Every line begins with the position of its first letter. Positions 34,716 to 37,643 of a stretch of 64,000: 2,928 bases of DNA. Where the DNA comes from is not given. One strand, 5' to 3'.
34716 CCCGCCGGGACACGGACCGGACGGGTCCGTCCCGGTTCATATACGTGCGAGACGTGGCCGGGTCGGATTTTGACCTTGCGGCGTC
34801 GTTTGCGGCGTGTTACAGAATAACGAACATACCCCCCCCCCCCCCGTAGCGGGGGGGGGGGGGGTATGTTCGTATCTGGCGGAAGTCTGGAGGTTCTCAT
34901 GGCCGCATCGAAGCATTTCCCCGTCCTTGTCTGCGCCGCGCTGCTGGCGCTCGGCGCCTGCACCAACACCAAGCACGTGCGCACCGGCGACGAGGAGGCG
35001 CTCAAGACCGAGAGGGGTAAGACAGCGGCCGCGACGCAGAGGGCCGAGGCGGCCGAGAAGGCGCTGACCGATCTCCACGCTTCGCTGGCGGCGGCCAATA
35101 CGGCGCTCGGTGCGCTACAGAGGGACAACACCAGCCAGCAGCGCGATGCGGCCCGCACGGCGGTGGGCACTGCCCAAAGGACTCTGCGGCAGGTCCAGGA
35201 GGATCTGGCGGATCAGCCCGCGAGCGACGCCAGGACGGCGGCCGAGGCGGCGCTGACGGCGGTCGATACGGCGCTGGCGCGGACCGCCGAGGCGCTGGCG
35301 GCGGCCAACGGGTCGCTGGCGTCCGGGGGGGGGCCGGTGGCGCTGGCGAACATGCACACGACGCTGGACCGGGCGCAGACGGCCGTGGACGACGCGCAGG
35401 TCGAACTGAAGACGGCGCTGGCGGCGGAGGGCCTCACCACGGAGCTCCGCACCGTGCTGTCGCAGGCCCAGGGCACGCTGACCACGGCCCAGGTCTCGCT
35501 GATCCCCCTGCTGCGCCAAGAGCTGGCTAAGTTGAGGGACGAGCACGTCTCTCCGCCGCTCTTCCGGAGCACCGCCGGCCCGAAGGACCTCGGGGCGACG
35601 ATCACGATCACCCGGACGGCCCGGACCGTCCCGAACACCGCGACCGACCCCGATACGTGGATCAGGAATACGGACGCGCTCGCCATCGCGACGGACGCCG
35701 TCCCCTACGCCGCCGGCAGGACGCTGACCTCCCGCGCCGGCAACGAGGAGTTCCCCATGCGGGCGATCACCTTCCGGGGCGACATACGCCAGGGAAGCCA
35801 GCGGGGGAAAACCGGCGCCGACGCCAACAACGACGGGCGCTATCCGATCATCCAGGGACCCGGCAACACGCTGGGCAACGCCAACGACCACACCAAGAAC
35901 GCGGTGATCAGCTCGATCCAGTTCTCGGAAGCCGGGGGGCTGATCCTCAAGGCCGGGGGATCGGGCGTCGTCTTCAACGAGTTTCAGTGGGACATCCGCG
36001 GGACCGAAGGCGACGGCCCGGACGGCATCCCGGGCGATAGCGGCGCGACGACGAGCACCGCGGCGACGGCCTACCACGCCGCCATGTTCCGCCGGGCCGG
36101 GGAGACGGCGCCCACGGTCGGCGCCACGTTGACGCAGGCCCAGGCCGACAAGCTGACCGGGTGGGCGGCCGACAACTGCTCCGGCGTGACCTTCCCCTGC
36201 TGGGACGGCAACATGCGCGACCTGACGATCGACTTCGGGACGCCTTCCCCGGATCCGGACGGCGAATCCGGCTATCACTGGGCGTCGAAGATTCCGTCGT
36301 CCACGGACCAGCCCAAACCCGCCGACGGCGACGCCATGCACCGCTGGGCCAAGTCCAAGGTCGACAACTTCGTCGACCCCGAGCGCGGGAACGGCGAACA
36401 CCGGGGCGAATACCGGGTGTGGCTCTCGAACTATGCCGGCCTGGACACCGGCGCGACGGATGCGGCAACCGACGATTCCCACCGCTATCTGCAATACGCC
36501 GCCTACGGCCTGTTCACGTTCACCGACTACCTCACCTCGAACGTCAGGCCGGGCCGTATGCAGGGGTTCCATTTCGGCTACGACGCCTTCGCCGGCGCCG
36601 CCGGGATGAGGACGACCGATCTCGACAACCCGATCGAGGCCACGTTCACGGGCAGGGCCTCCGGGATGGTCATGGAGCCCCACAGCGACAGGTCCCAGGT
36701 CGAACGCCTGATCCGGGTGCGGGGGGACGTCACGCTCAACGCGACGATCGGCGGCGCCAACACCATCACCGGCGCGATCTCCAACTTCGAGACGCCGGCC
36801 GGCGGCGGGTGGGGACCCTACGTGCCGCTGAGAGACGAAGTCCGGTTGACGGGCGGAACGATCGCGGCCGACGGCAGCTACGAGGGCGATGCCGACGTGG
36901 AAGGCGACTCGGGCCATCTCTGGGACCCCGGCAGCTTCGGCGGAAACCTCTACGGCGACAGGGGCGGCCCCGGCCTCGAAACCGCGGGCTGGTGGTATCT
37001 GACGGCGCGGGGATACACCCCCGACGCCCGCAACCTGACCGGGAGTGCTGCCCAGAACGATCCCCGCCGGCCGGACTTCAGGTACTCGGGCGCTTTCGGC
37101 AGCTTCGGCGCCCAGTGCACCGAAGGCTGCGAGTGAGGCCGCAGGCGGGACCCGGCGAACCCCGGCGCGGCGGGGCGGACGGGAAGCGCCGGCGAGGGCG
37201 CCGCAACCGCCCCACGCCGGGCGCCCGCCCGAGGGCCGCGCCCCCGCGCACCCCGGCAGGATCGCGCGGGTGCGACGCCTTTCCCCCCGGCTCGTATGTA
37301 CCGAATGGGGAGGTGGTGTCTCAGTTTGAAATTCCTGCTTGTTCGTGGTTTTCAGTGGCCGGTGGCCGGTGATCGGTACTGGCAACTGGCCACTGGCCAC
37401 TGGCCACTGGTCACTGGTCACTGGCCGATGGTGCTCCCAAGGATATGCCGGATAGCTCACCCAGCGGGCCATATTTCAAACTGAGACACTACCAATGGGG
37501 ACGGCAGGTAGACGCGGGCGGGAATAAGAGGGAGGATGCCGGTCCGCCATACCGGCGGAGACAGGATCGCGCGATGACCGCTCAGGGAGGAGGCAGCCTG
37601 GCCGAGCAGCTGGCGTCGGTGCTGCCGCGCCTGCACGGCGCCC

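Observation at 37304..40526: Two same-orientation MITE-like elements bracket a 2.86-kb module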

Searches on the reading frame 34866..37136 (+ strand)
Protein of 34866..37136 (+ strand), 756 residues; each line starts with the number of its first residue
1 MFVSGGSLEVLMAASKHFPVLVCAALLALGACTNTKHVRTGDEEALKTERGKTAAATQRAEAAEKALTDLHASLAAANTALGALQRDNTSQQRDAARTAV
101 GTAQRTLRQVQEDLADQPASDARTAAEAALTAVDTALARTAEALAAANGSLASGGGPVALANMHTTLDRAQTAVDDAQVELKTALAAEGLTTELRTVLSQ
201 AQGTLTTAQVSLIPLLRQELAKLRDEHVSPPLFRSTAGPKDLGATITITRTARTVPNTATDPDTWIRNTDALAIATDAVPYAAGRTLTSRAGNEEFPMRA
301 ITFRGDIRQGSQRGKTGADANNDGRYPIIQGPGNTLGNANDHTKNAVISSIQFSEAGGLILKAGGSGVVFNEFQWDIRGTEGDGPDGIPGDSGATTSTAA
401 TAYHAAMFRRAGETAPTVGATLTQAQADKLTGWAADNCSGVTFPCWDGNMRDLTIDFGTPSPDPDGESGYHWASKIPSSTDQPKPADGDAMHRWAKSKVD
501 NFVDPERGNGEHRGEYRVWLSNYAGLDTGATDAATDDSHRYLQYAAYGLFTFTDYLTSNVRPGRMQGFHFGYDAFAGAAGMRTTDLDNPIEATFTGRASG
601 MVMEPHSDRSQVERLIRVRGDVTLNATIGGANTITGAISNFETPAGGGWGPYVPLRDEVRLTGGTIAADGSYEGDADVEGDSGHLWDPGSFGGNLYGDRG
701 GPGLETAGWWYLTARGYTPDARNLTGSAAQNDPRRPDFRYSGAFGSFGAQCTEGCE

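Call 9: search_protein_families(library=pfam, proteins=[window:34866-37136:+])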
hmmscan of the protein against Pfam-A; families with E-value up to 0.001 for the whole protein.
window:34866-37136:+ (756 aa): 0 families

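Call 19: search_protein_families(library=ncbifam, proteins=[window:34866-37136:+], max_evalue=0.01)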
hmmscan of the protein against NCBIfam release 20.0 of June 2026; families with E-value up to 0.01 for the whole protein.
window:34866-37136:+ (756 aa): 4 families
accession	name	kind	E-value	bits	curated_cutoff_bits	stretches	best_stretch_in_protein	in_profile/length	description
TIGR04320.1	Surf_Exclu_PgrA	domain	0.00012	21.5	70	1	58-152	250-353/360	SEC10/PgrA surface exclusion domain-containing protein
NF000285.3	SHV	exception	0.00015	21.3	640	1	104-236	87-219/285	SHV family class A beta-lactamase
NF012143.0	SHV_LEN_OKP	exception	0.0033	16.7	535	1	103-236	86-219/285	SHV/LEN/OKP family class A beta-lactamase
NF038400.1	blaTER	exception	0.0033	16.6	620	1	104-237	88-221/284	TER family class A beta-lactamase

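Call 65: search_protein_families(library=padloc, proteins=[window:34866-37136:+], max_evalue=0.01)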
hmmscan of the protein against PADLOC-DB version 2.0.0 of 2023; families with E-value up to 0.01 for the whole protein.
window:34866-37136:+ (756 aa): 0 families

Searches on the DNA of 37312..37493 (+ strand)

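Call 11: search_dna_similar(query=window:37312-37493:+, collection=plasmids, mode=distant, max_evalue=0.001, max_rows=40)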
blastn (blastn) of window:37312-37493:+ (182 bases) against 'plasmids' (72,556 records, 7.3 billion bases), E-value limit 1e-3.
No match.
